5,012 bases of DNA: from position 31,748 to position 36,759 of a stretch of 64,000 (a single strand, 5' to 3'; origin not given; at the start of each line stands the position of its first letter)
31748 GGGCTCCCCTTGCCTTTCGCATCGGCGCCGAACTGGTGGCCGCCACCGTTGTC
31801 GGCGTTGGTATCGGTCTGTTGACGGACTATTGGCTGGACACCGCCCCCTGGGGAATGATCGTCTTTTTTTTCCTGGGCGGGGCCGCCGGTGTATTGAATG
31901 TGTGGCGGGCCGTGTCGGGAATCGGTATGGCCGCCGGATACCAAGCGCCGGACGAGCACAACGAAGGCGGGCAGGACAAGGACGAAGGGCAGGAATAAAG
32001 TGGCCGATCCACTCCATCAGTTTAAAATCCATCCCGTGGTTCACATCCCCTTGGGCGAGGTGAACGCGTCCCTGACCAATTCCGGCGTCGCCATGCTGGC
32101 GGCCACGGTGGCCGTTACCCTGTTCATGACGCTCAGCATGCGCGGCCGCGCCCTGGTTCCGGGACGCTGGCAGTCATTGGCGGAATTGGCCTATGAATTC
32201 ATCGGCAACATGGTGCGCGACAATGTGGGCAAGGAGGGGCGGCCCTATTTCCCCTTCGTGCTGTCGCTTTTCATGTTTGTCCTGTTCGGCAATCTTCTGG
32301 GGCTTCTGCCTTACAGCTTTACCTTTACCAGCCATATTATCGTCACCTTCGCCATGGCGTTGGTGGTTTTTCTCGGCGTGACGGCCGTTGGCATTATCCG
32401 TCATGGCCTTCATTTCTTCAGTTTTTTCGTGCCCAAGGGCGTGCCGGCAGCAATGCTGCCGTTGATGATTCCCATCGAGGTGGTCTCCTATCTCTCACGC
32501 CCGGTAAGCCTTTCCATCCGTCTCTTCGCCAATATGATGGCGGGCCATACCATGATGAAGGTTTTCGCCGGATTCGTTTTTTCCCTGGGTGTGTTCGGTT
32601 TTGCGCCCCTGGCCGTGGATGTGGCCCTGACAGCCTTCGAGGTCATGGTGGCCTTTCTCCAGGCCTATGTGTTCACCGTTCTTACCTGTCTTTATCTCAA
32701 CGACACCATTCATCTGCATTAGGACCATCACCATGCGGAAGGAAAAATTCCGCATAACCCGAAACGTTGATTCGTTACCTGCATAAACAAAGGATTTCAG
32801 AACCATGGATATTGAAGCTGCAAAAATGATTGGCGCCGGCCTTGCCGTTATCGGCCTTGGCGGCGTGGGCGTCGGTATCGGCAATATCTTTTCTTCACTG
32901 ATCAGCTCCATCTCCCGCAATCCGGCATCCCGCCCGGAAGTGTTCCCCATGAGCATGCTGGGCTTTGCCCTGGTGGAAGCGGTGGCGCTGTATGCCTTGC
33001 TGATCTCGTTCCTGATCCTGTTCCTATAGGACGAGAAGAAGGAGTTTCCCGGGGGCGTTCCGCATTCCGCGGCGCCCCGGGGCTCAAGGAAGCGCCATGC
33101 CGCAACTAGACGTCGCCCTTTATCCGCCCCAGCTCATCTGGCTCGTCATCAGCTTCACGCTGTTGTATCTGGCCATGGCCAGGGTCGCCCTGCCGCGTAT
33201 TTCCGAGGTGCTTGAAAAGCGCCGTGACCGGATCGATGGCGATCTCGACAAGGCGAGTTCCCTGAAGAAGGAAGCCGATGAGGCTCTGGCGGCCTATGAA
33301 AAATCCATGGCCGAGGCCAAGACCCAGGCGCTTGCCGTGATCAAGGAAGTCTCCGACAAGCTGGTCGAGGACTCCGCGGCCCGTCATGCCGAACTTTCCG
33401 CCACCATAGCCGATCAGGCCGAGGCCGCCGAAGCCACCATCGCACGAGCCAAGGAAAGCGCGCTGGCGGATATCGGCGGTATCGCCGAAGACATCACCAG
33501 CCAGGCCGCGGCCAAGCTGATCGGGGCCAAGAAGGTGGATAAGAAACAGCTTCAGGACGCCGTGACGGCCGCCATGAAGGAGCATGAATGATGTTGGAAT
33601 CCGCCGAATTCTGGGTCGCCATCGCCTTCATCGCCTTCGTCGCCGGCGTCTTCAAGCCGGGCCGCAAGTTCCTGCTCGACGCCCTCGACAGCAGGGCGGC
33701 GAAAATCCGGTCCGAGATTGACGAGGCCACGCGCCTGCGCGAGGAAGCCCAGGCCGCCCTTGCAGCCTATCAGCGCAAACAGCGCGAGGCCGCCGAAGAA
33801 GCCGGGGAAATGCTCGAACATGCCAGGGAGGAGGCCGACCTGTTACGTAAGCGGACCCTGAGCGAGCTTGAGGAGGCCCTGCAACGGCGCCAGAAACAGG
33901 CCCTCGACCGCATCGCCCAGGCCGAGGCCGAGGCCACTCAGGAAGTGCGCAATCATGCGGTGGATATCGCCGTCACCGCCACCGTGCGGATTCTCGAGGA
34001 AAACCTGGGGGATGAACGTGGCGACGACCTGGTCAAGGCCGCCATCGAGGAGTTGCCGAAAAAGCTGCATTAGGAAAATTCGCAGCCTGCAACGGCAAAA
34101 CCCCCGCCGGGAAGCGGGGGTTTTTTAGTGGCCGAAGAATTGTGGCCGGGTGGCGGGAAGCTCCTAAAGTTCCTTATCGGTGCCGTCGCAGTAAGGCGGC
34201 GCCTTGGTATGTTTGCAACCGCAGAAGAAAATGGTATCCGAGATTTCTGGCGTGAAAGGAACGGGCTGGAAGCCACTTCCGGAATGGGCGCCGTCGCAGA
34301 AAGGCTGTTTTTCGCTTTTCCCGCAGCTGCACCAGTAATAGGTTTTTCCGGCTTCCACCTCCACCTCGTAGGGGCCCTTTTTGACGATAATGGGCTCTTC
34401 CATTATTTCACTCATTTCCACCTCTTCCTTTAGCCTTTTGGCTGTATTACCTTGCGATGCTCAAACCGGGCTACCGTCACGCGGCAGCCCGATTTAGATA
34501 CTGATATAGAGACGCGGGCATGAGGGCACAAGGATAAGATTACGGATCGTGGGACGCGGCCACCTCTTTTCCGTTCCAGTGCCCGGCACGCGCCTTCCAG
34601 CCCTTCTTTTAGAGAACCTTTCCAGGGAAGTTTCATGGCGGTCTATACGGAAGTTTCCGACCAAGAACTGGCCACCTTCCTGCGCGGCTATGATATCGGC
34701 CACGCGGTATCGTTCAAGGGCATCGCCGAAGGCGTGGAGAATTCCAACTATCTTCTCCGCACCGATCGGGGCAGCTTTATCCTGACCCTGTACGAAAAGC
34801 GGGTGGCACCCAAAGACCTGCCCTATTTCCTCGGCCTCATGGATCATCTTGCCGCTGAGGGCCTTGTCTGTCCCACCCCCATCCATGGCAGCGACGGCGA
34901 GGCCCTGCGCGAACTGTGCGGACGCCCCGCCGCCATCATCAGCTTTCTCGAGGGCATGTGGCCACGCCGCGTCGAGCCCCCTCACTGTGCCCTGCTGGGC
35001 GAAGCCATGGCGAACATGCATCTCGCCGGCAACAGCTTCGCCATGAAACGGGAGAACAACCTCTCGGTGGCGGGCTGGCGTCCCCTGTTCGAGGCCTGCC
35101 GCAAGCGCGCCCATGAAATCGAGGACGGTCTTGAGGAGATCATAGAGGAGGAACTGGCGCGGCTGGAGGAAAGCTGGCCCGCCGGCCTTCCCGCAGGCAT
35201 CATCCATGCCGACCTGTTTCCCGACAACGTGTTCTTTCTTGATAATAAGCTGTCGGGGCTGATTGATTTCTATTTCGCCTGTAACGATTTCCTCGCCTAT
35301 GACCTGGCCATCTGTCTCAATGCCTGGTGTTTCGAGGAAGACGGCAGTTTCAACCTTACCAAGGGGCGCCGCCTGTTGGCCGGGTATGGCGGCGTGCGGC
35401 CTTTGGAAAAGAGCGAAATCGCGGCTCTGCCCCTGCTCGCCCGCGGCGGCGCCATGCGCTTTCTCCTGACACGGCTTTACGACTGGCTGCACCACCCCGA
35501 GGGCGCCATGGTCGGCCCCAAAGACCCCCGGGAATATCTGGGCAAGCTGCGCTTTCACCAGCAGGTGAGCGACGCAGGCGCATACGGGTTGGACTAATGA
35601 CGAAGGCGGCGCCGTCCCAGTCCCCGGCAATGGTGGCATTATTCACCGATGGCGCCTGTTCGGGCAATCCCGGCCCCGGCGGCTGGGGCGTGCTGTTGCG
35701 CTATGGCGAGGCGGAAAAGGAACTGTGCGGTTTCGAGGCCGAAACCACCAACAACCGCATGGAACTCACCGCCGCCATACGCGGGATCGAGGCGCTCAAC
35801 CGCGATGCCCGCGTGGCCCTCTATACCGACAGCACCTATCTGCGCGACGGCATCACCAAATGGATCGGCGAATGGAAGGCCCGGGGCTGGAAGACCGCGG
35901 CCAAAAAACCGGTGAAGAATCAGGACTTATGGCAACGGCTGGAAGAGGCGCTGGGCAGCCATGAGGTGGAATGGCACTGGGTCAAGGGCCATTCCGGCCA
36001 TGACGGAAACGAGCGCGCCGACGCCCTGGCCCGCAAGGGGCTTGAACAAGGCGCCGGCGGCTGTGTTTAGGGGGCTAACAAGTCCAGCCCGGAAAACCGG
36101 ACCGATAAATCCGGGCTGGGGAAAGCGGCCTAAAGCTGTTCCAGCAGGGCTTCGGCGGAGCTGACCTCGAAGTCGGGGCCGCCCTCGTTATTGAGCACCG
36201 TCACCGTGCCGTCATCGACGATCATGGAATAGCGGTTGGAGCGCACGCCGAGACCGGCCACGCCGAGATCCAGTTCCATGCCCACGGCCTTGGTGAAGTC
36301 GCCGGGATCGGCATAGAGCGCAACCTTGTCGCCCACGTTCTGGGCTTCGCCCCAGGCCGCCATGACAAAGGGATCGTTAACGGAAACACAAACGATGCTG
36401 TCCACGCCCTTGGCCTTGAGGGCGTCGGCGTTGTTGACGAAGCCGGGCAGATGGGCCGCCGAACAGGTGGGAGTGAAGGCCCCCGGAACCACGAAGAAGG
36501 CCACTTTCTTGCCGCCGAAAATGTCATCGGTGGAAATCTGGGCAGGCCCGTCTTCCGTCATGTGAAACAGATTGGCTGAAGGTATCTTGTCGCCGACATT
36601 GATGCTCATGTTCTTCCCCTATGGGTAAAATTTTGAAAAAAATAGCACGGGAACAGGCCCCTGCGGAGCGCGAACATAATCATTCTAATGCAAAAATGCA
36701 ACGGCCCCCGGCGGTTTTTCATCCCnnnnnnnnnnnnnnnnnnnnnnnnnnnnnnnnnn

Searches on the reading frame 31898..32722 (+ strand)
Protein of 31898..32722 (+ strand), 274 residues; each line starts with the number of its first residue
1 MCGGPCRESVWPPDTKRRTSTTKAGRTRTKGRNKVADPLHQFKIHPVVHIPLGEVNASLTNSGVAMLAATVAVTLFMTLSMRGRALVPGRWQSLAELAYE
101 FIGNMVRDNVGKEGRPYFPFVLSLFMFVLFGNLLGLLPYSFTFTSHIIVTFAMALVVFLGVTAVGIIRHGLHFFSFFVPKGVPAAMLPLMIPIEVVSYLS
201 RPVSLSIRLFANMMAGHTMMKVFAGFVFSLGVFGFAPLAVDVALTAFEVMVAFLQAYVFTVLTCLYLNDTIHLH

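Call 62: search_protein_families(library=pfam, proteins=[window:31898-32722:+], max_evalue=0.001)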
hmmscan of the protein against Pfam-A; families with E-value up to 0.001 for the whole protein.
window:31898-32722:+ (274 aa): 1 family
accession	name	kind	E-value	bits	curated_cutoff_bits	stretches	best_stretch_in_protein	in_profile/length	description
PF00119.25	ATP-synt_A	-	4.6e-69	233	33.9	1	66-268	4-217/217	ATP synthase A chain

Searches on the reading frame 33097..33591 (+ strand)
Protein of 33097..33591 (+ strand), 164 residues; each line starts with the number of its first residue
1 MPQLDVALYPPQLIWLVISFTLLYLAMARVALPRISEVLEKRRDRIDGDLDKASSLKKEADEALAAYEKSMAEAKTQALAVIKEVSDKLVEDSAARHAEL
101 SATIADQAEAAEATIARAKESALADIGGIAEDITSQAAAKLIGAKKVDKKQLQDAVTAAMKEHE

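Call 62: search_protein_families(library=pfam, proteins=[window:33097-33591:+], max_evalue=0.001)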
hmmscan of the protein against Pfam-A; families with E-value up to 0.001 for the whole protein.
window:33097-33591:+ (164 aa): 3 families
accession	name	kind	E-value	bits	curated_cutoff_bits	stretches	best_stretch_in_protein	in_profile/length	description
PF00430.23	ATP-synt_B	-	7.1e-19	68.6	28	1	13-142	2-131/132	ATP synthase B/B' CF(0)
PF02326.20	YMF19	-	1.7e-08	35.7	22.6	1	2-75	1-72/84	Plant ATP synthase F0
PF05405.19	Mt_ATP-synt_B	-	0.00028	21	21.7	1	16-122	19-125/163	Mitochondrial ATP synthase B chain precursor (ATP-synt_B)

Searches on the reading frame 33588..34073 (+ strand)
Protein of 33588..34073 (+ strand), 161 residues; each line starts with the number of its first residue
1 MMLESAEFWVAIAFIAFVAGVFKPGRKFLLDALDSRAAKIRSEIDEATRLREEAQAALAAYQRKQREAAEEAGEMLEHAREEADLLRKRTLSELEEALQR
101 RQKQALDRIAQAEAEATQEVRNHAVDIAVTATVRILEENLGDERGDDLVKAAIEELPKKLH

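Call 62: search_protein_families(library=pfam, proteins=[window:33588-34073:+], max_evalue=0.001)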
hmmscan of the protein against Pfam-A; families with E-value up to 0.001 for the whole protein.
window:33588-34073:+ (161 aa): 2 families
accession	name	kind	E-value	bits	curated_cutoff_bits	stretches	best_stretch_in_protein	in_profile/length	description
PF00430.23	ATP-synt_B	-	1.5e-24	87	28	1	8-136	3-131/132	ATP synthase B/B' CF(0)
PF05405.19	Mt_ATP-synt_B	-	6.7e-12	45.8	21.7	1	6-127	15-136/163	Mitochondrial ATP synthase B chain precursor (ATP-synt_B)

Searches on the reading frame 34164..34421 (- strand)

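Call 62: search_protein_families(library=pfam, proteins=[window:34164-34421:-], max_evalue=0.001)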
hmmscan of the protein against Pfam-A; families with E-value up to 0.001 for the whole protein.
window:34164-34421:- (85 aa): 1 family
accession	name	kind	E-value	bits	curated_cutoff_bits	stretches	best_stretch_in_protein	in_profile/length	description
PF09360.15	zf-CDGSH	-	9.5e-17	61.4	29.5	2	9-47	2-48/48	Iron-binding zinc finger CDGSH type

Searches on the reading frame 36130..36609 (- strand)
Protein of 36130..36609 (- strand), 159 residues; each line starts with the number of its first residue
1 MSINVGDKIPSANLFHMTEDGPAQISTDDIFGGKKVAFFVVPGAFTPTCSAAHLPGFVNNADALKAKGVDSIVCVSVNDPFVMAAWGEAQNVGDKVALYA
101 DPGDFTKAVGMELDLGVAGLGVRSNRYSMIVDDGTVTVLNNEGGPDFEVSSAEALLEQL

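Call 62: search_protein_families(library=pfam, proteins=[window:36130-36609:-], max_evalue=0.001)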
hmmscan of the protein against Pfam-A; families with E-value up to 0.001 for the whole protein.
window:36130-36609:- (159 aa): 2 families
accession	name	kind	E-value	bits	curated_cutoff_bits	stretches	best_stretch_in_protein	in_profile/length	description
PF08534.16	Redoxin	-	4.9e-33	114.4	26.6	1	5-156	2-148/148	Redoxin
PF00578.27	AhpC-TSA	-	5.7e-11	42.9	26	1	5-135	1-120/124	AhpC/TSA family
